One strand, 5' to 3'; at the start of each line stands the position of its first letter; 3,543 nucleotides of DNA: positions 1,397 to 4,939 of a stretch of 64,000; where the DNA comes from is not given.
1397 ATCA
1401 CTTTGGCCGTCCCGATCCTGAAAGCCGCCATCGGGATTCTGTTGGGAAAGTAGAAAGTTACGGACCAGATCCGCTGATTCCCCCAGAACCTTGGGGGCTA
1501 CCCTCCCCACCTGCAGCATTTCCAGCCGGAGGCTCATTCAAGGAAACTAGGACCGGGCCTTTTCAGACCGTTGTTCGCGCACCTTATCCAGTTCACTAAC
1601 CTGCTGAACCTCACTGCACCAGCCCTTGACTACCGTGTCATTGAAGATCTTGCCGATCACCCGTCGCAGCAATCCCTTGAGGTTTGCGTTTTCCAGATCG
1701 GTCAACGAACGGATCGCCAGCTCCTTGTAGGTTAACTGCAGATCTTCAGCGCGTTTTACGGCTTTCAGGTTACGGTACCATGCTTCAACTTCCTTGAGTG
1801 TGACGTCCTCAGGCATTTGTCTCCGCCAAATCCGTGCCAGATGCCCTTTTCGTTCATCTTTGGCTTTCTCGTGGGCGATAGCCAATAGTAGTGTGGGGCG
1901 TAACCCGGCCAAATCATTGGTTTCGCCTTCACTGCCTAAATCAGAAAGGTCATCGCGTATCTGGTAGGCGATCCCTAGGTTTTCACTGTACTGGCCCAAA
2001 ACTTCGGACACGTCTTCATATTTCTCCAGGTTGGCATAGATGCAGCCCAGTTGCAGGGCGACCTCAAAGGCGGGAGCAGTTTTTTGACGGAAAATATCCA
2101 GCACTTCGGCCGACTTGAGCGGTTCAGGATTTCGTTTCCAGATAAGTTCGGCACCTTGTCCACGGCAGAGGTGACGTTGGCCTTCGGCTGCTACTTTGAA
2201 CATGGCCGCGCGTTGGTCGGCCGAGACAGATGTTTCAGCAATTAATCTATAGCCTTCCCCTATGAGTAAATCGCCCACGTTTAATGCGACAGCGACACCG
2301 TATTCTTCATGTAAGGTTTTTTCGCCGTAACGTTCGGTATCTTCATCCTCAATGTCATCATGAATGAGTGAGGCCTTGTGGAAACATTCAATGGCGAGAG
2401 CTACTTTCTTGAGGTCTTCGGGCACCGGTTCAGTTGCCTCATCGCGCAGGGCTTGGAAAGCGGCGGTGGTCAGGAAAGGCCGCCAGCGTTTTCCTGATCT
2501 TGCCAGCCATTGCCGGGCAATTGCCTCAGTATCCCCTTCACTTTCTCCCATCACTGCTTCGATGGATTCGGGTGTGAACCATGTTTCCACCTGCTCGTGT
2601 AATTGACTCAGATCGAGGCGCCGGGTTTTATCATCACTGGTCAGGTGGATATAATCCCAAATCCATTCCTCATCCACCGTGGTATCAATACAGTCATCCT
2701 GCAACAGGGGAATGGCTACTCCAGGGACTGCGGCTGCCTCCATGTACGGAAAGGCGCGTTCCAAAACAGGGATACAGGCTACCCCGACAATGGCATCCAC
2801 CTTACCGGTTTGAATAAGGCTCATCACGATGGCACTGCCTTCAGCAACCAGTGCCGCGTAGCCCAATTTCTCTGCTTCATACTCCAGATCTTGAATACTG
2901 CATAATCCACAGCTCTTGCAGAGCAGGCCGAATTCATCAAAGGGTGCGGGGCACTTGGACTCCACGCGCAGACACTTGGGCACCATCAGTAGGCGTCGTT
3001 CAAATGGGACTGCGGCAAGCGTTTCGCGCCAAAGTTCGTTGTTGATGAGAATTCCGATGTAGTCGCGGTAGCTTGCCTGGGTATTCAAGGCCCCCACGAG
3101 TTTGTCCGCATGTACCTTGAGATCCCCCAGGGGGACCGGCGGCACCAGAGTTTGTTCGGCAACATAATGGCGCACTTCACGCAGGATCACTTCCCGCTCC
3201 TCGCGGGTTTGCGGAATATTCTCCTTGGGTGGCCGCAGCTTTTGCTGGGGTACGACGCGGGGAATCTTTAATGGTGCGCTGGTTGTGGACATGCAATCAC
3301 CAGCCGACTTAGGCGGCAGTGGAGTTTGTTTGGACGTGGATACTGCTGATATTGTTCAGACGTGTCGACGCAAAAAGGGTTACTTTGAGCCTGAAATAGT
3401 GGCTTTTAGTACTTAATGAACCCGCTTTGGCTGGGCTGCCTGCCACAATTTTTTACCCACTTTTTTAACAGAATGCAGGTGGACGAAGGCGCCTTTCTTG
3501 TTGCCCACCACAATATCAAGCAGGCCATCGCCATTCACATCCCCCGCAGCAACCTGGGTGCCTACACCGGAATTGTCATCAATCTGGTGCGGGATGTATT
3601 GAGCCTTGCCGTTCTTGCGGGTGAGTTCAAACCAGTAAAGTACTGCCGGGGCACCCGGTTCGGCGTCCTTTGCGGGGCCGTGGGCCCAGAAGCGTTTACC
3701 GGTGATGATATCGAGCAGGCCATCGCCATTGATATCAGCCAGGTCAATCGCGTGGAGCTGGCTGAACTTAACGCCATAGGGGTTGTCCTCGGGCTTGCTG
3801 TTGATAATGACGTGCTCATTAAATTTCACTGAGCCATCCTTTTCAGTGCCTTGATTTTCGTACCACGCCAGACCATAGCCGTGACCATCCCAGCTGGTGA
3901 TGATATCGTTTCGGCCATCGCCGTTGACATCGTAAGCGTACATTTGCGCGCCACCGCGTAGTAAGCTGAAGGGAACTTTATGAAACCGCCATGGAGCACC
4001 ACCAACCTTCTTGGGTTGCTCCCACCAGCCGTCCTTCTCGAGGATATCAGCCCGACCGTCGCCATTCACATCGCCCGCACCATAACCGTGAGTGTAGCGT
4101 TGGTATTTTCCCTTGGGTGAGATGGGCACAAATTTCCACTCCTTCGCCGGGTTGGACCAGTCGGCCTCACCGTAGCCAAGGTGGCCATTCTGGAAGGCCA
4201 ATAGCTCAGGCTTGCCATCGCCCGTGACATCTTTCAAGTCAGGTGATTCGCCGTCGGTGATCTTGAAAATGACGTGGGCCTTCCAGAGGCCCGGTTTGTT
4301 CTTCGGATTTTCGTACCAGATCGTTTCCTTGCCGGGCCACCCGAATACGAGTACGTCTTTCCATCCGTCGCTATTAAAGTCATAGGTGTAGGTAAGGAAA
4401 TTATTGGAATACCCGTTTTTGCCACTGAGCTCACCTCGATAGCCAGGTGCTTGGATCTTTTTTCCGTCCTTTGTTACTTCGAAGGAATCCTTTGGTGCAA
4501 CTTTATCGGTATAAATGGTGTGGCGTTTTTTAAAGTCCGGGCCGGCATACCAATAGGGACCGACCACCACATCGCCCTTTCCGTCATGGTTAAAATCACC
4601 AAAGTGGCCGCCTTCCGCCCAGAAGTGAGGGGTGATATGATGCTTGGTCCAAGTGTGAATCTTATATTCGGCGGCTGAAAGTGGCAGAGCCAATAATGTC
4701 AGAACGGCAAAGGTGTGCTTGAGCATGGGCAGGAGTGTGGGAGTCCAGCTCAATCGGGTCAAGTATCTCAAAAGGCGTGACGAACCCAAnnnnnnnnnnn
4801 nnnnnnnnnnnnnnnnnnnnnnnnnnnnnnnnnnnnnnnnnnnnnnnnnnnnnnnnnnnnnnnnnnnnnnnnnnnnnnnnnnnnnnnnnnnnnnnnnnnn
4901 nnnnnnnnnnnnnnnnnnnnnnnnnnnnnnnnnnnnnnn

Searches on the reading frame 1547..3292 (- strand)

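Call 69: search_protein_families(library=pfam, proteins=[window:1547-3292:-], max_evalue=0.00001)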
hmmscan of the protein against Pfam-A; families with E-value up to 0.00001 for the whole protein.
window:1547-3292:- (581 aa): 2 families
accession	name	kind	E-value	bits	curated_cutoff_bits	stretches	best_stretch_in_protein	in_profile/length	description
PF00348.22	polyprenyl_synt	-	1.5e-43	149.3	27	1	257-497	6-242/251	Polyprenyl synthetase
PF01976.22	DUF116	-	1.4e-34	119.2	25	1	69-214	10-154/155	Protein of unknown function DUF116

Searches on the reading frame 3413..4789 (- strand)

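Call 69: search_protein_families(library=pfam, proteins=[window:3413-4789:-], max_evalue=0.00001)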
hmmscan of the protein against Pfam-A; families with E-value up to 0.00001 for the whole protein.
window:3413-4789:- (458 aa): 2 families
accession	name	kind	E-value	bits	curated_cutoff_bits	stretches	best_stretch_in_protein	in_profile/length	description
PF13517.12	FG-GAP_3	-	4.1e-34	117.4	26.9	3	287-362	1-60/61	FG-GAP-like repeat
PF01839.29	FG-GAP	-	1.1e-23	83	22.1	1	410-430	2-22/37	FG-GAP repeat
